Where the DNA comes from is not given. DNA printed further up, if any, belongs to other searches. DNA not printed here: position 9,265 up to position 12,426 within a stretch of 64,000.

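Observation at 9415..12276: SMC-type head domains combined with a Rad50-like CxxC hook at the exact coiled-coil midpoint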

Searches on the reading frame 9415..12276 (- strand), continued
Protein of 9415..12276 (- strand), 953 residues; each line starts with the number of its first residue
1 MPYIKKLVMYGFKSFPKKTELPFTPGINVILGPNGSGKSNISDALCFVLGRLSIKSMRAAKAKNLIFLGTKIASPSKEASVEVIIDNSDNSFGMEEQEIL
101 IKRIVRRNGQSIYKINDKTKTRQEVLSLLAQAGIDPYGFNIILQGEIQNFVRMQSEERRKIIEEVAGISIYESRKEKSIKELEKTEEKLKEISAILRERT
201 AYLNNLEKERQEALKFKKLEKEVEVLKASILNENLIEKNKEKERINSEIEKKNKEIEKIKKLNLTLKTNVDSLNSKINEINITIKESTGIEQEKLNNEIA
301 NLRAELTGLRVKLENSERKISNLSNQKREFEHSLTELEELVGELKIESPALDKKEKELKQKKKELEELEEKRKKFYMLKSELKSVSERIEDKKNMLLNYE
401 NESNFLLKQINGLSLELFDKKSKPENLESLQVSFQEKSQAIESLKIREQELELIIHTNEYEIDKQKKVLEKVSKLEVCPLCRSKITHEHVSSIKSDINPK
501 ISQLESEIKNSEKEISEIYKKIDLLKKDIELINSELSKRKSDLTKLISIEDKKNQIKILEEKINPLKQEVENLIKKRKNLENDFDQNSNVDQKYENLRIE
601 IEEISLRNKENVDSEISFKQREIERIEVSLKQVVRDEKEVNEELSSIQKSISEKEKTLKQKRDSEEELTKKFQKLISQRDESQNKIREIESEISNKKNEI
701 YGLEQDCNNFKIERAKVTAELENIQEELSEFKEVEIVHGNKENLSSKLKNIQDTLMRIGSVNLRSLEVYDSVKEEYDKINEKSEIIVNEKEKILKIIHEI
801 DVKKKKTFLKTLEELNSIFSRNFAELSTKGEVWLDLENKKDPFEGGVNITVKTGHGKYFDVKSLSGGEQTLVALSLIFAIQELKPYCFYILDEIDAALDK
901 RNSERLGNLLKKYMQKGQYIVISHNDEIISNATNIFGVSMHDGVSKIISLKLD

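Call 6: find_homologous_proteins(query=window:9415-12276:-, max_evalue=1e-20)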
Query window:9415-12276:- (953 aa): 7288 proteins with E <= 1e-20 among 8000 candidates; the best 120 are listed.
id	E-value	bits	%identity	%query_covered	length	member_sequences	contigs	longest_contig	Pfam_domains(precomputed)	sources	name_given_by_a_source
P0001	0.0e+0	1924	100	100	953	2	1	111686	PF13476.13,PF02463.26,PF13304.13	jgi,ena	-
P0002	0.0e+0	1443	73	100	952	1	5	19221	PF13175.13,PF13476.13,PF02463.26,PF13304.13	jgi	jgi:chromosome segregation protein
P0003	0.0e+0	1436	73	100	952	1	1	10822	PF13476.13,PF02463.26,PF13304.13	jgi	-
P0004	0.0e+0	1349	70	100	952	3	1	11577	PF13175.13,PF13476.13,PF02463.26,PF13304.13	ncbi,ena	-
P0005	0.0e+0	1341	69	100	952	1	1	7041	PF13476.13,PF02463.26,PF13304.13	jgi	-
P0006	0.0e+0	1334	68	100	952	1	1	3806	PF13175.13,PF02463.26,PF13304.13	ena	-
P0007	0.0e+0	1332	69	99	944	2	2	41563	PF13476.13,PF02463.26,PF13304.13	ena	-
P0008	0.0e+0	1323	68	100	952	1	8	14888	PF13476.13,PF02463.26,PF13304.13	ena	-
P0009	0.0e+0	1320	68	99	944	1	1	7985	PF13476.13,PF02463.26,PF13304.13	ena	-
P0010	0.0e+0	1317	67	100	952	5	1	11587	PF13476.13,PF02463.26,PF13304.13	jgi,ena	-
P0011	0.0e+0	1314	68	100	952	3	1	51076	PF13175.13,PF13476.13,PF02463.26,PF13304.13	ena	-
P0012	0.0e+0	1310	67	100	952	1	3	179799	PF13175.13,PF13476.13,PF02463.26,PF13304.13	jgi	-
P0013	0.0e+0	1309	68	99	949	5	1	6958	PF13476.13,PF02463.26,PF13304.13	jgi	jgi:chromosome segregation protein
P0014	0.0e+0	1306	67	100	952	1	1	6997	PF13476.13,PF02463.26,PF13304.13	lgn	-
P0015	0.0e+0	1304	67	99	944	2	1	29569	PF13476.13,PF02463.26,PF13304.13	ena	-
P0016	0.0e+0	1302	66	100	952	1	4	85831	PF13476.13,PF02463.26,PF13304.13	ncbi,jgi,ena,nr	ncbi:chromosome segregation protein SMC [archaeon]|jgi:chromosome segregation protein|nr:chromosome 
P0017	0.0e+0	1299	67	100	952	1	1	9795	PF13476.13,PF02463.26,PF13304.13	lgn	-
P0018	0.0e+0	1299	68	99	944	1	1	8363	PF13175.13,PF13476.13,PF02463.26,PF04423.20,PF13304.13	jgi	-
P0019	0.0e+0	1296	67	99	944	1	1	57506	PF13175.13,PF13476.13,PF02463.26,PF13304.13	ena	-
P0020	0.0e+0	1293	67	100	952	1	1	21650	PF13175.13,PF13476.13,PF02463.26,PF13304.13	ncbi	-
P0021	0.0e+0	1292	66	100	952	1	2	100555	PF13175.13,PF13476.13,PF02463.26,PF13304.13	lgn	-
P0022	0.0e+0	1291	66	100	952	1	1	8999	PF13476.13,PF02463.26,PF13304.13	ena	-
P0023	0.0e+0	1290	67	100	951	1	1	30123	PF13175.13,PF02463.26,PF13304.13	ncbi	ncbi:MAG: chromosome segregation SMC family protein [Nanoarchaeota archaeon]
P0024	0.0e+0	1287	67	100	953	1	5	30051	PF13476.13,PF02463.26,PF13304.13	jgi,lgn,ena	jgi:chromosome segregation protein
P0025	0.0e+0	1286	67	100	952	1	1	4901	PF13476.13,PF02463.26,PF04423.20,PF13304.13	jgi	jgi:chromosome segregation protein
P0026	0.0e+0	1284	66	100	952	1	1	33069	PF13476.13,PF02463.26,PF13304.13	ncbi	-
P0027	0.0e+0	1284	67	100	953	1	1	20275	PF13476.13,PF02463.26,PF13304.13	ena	-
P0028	0.0e+0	1283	67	100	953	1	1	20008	PF13476.13,PF02463.26,PF13304.13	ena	-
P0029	0.0e+0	1282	66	100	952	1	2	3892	PF13476.13,PF02463.26,PF13304.13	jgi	jgi:chromosome segregation protein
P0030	0.0e+0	1278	66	100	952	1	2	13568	PF13476.13,PF02463.26,PF13304.13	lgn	-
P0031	0.0e+0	1278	65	100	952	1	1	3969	PF13175.13,PF13476.13,PF02463.26,PF13304.13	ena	-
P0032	0.0e+0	1272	65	99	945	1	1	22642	PF13476.13,PF02463.26,PF13304.13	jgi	-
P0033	0.0e+0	1271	66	100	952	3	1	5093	PF13476.13,PF02463.26,PF13304.13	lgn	-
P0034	0.0e+0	1268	66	100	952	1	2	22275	PF13476.13,PF02463.26,PF13304.13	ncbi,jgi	-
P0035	0.0e+0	1267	65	100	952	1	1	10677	PF13175.13,PF13476.13,PF02463.26,PF13304.13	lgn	-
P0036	0.0e+0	1266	65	100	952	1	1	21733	PF13175.13,PF13476.13,PF02463.26,PF13304.13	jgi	-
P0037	0.0e+0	1266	65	100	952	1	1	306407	PF13476.13,PF02463.26,PF13304.13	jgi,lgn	-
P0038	0.0e+0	1265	66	100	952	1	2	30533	PF13476.13,PF02463.26,PF13304.13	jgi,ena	-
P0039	0.0e+0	1264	65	100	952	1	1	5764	PF13476.13,PF02463.26,PF13304.13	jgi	-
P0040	0.0e+0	1264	65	100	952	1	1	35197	PF13175.13,PF13476.13,PF02463.26,PF13304.13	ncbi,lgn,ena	-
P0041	0.0e+0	1263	65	100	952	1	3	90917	PF13476.13,PF02463.26,PF13304.13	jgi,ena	jgi:chromosome segregation protein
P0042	0.0e+0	1263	64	100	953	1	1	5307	PF13175.13,PF13476.13,PF02463.26,PF13304.13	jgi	jgi:chromosome segregation protein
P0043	0.0e+0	1263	64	100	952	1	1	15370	PF13175.13,PF13476.13,PF02463.26,PF13304.13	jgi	jgi:chromosome segregation protein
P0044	0.0e+0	1262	65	100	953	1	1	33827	PF13175.13,PF13476.13,PF02463.26,PF13304.13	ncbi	-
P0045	0.0e+0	1262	64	100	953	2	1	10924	PF13175.13,PF13476.13,PF02463.26,PF13304.13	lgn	-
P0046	0.0e+0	1262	66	100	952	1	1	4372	PF13476.13,PF02463.26,PF13304.13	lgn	-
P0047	0.0e+0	1262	65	100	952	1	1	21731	PF13476.13,PF02463.26,PF13304.13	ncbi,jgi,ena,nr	ncbi:MAG: chromosome segregation protein SMC [Nanoarchaeota archaeon]|nr:chromosome segregation prot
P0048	0.0e+0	1262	65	100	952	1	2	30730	PF13476.13,PF02463.26,PF13304.13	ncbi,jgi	-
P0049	0.0e+0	1262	65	100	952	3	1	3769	PF13476.13,PF02463.26,PF13304.13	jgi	-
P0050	0.0e+0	1261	65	100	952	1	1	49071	PF13175.13,PF13476.13,PF02463.26,PF13304.13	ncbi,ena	-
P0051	0.0e+0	1260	67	100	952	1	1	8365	PF13476.13,PF02463.26,PF13304.13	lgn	-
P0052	0.0e+0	1259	66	100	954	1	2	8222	PF13175.13,PF13476.13,PF02463.26,PF13304.13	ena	-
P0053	0.0e+0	1259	66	100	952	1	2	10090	PF13476.13,PF02463.26,PF13304.13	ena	-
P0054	0.0e+0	1257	65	99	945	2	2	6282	PF13476.13,PF02463.26,PF13304.13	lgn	-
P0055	0.0e+0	1257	64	100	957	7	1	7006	PF13175.13,PF13476.13,PF02463.26,PF13304.13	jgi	-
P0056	0.0e+0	1256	64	100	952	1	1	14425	PF13476.13,PF02463.26,PF13304.13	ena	-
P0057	0.0e+0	1256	64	100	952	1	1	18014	PF13476.13,PF02463.26,PF13304.13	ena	-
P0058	0.0e+0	1256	65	100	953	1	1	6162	PF13476.13,PF02463.26,PF13304.13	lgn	-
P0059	0.0e+0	1255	64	100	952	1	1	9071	PF13476.13,PF02463.26,PF13304.13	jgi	-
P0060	0.0e+0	1254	66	100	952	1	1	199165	PF13175.13,PF13476.13,PF02463.26,PF13304.13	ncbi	ncbi:MAG: chromosome segregation SMC family protein [archaeon]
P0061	0.0e+0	1254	64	99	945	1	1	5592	PF13175.13,PF13476.13,PF02463.26,PF13304.13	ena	-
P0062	0.0e+0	1253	65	100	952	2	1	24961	PF13476.13,PF02463.26,PF13304.13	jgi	-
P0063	0.0e+0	1253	65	100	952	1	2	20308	PF13476.13,PF02463.26,PF13304.13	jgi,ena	jgi:chromosome segregation protein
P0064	0.0e+0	1253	65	100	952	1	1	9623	PF13175.13,PF02463.26,PF13304.13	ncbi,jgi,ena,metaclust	metaclust:\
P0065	0.0e+0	1253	66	100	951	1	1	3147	PF13175.13,PF13476.13,PF02463.26,PF13304.13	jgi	-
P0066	0.0e+0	1252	64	100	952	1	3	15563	PF13476.13,PF02463.26,PF13304.13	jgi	-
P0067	0.0e+0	1252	64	100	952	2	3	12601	PF13175.13,PF13476.13,PF02463.26,PF13304.13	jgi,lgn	-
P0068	0.0e+0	1251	64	100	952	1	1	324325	PF13175.13,PF13476.13,PF02463.26,PF13304.13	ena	-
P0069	0.0e+0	1251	64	100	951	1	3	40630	PF13175.13,PF13476.13,PF02463.26,PF13304.13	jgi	jgi:chromosome segregation protein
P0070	0.0e+0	1251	65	99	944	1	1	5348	PF13476.13,PF02463.26,PF13304.13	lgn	-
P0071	0.0e+0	1250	64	100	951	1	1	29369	PF13476.13,PF02463.26,PF13304.13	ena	-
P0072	0.0e+0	1250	64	100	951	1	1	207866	PF13175.13,PF13476.13,PF02463.26,PF13304.13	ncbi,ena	-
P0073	0.0e+0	1250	64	100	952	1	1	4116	PF13476.13,PF02463.26,PF13304.13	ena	-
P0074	0.0e+0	1250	64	100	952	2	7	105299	PF13476.13,PF02463.26,PF13304.13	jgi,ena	-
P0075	0.0e+0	1249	64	100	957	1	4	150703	PF13175.13,PF13476.13,PF02463.26,PF13304.13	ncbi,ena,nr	ncbi:chromosome segregation protein SMC [Candidatus Pacearchaeota archaeon]|nr:chromosome segregatio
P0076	0.0e+0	1249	64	100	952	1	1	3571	PF13476.13,PF02463.26,PF13304.13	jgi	-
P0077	0.0e+0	1249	65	100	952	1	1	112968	PF13476.13,PF02463.26,PF13304.13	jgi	jgi:chromosome segregation protein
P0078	0.0e+0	1248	64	100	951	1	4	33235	PF13476.13,PF02463.26,PF13304.13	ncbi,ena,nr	ncbi:chromosome segregation protein SMC [Candidatus Pacearchaeota archaeon]|nr:chromosome segregatio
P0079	0.0e+0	1248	64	100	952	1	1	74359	PF13476.13,PF02463.26,PF13304.13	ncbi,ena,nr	ncbi:chromosome segregation protein SMC [Candidatus Pacearchaeota archaeon]|nr:chromosome segregatio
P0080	0.0e+0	1247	64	100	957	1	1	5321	PF13476.13,PF02463.26,PF13304.13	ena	-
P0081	0.0e+0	1246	65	100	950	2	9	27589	PF13476.13,PF02463.26,PF13304.13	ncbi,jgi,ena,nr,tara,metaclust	ncbi:hypothetical protein CMI39_00620 [Candidatus Pacearchaeota archaeon]|jgi:chromosome segregation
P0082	0.0e+0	1246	64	100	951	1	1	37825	PF13175.13,PF13476.13,PF02463.26,PF13304.13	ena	-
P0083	0.0e+0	1246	64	100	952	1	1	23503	PF13175.13,PF13476.13,PF02463.26,PF13304.13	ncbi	ncbi:MAG: chromosome segregation SMC family protein [archaeon]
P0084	0.0e+0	1246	65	100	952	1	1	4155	PF13175.13,PF13476.13,PF02463.26,PF13304.13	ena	-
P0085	0.0e+0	1246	65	100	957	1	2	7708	PF13175.13,PF13476.13,PF02463.26,PF13304.13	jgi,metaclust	metaclust:\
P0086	0.0e+0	1246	64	100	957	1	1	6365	PF13175.13,PF13476.13,PF02463.26,PF13304.13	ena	-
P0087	0.0e+0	1246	64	100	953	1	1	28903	PF13175.13,PF13476.13,PF02463.26,PF13304.13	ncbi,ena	-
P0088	0.0e+0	1245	64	100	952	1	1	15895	PF13175.13,PF13476.13,PF02463.26,PF04423.20,PF13304.13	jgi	-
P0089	0.0e+0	1245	66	99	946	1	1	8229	PF13175.13,PF13476.13,PF02463.26,PF13304.13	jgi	-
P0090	0.0e+0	1245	64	100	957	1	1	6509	PF13175.13,PF13476.13,PF02463.26,PF13304.13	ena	-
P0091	0.0e+0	1244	64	99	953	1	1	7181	PF13476.13,PF02463.26,PF13304.13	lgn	-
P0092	0.0e+0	1243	64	100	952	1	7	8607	PF13175.13,PF13476.13,PF02463.26,PF13304.13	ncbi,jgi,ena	-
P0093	0.0e+0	1243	64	99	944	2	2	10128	PF13175.13,PF13476.13,PF02463.26,PF13304.13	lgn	-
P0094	0.0e+0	1243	64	100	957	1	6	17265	PF13175.13,PF13476.13,PF02463.26,PF13304.13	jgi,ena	-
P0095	0.0e+0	1243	64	100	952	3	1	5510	PF13476.13,PF02463.26,PF13304.13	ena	-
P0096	0.0e+0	1243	64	99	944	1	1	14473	PF13175.13,PF13476.13,PF02463.26,PF13304.13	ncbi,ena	-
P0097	0.0e+0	1242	64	100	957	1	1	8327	PF13175.13,PF02463.26,PF13304.13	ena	-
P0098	0.0e+0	1242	65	99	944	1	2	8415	PF13175.13,PF13476.13,PF02463.26,PF13304.13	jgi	jgi:chromosome segregation protein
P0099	0.0e+0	1242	64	100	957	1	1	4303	PF13476.13,PF02463.26,PF13304.13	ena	-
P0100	0.0e+0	1242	64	100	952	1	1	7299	PF13175.13,PF13476.13,PF02463.26,PF13304.13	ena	-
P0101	0.0e+0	1241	63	100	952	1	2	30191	PF13175.13,PF13476.13,PF02463.26,PF13304.13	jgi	jgi:chromosome segregation protein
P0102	0.0e+0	1241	64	100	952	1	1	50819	PF13175.13,PF13476.13,PF02463.26,PF13304.13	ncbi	-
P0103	0.0e+0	1241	65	100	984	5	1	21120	PF13175.13,PF13476.13,PF02463.26,PF13304.13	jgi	-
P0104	0.0e+0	1241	64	100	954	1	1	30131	PF13175.13,PF13476.13,PF02463.26,PF04423.20,PF13304.13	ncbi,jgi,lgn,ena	-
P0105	0.0e+0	1240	63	100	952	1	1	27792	PF13175.13,PF02463.26,PF13304.13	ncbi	ncbi:chromosome segregation SMC family protein [Nanoarchaeota archaeon]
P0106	0.0e+0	1240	65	100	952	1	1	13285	PF13476.13,PF02463.26,PF13304.13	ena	-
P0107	0.0e+0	1240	65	100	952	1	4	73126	PF13476.13,PF02463.26,PF13304.13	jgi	jgi:chromosome segregation protein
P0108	0.0e+0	1240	64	100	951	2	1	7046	PF13476.13,PF02463.26,PF13304.13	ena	-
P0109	0.0e+0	1240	63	100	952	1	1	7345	PF13175.13,PF13476.13,PF02463.26,PF24161.2,PF13304.13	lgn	-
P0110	0.0e+0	1240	64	99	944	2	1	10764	PF13175.13,PF13476.13,PF02463.26,PF13304.13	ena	-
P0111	0.0e+0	1240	64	100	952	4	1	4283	PF13175.13,PF13476.13,PF02463.26,PF13304.13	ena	-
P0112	0.0e+0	1239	64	100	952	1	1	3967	PF13175.13,PF13476.13,PF02463.26,PF13304.13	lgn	-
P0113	0.0e+0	1239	64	100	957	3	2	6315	PF13175.13,PF13476.13,PF02463.26,PF13304.13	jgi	-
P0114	0.0e+0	1239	65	100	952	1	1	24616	PF13175.13,PF13476.13,PF02463.26,PF13304.13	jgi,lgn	jgi:chromosome segregation protein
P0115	0.0e+0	1239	64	100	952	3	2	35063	PF13175.13,PF13476.13,PF02463.26,PF13304.13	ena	-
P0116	0.0e+0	1239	65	100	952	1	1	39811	PF13476.13,PF02463.26,PF13304.13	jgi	-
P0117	0.0e+0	1239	63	100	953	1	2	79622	PF13175.13,PF13476.13,PF02463.26,PF13304.13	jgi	jgi:chromosome segregation protein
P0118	0.0e+0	1238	65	100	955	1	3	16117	PF13476.13,PF02463.26,PF13304.13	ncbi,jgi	-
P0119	0.0e+0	1238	63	100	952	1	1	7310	PF13175.13,PF13476.13,PF02463.26,PF13304.13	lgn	-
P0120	0.0e+0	1238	64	100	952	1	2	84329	PF13476.13,PF02463.26,PF13304.13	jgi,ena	-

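Call 10: search_protein_families(library=pfam, proteins=[P0018, P0104], max_evalue=10)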
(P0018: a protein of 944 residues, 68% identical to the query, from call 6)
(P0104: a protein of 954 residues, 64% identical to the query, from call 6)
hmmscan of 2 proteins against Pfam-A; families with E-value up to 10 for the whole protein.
P0018 (944 aa): 9 families
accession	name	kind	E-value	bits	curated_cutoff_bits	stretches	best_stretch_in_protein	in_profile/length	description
PF02463.25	SMC_N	-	1.3e-58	198.4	40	1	2-937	8-219/220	RecF/RecN/SMC N terminal domain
PF13476.12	AAA_23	-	4.2e-16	60.6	27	1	1-248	4-200/201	AAA domain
PF13304.12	AAA_21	-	4e-11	44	27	2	781-921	192-303/304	AAA domain, putative AbiEii toxin, Type IV TA system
PF13175.12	AAA_15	-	1.1e-05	25.6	32.1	1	4-315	11-299/374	AAA ATPase domain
PF04423.19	Rad50_zn_hook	-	1.2e-05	25.4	24.3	1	458-500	9-52/52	Rad50 zinc hook motif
PF13555.12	AAA_29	-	0.00079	19.6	27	1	11-41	15-46/61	P-loop containing region of AAA domain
PF07800.18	DUF1644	-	0.18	12.3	25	1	442-512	78-130/166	Protein of unknown function (DUF1644)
PF24921.1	RING_XB3-XBAT31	-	0.28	11.7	50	1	460-478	38-56/57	E3 ubiquitin-protein ligase XB3/XBAT31 RING finger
PF00005.33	ABC_tran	-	1.1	10.3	25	1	21-39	15-33/137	ABC transporter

P0104 (954 aa): 7 families
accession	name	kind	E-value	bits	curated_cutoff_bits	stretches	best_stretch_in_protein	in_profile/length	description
PF02463.25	SMC_N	-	1.8e-47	162.1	40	1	3-947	1-219/220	RecF/RecN/SMC N terminal domain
PF13476.12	AAA_23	-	2e-14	55.2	27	2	6-263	1-200/201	AAA domain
PF13304.12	AAA_21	-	3.6e-09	37.5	27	2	812-931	220-303/304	AAA domain, putative AbiEii toxin, Type IV TA system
PF13175.12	AAA_15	-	1e-06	29.1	32.1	1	4-351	3-263/374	AAA ATPase domain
PF04423.19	Rad50_zn_hook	-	5.4e-06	26.6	24.3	1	465-510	7-52/52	Rad50 zinc hook motif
PF13555.12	AAA_29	-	0.00046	20.3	27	1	14-49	11-46/61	P-loop containing region of AAA domain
PF24921.1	RING_XB3-XBAT31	-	0.16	12.5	50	1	462-488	30-56/57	E3 ubiquitin-protein ligase XB3/XBAT31 RING finger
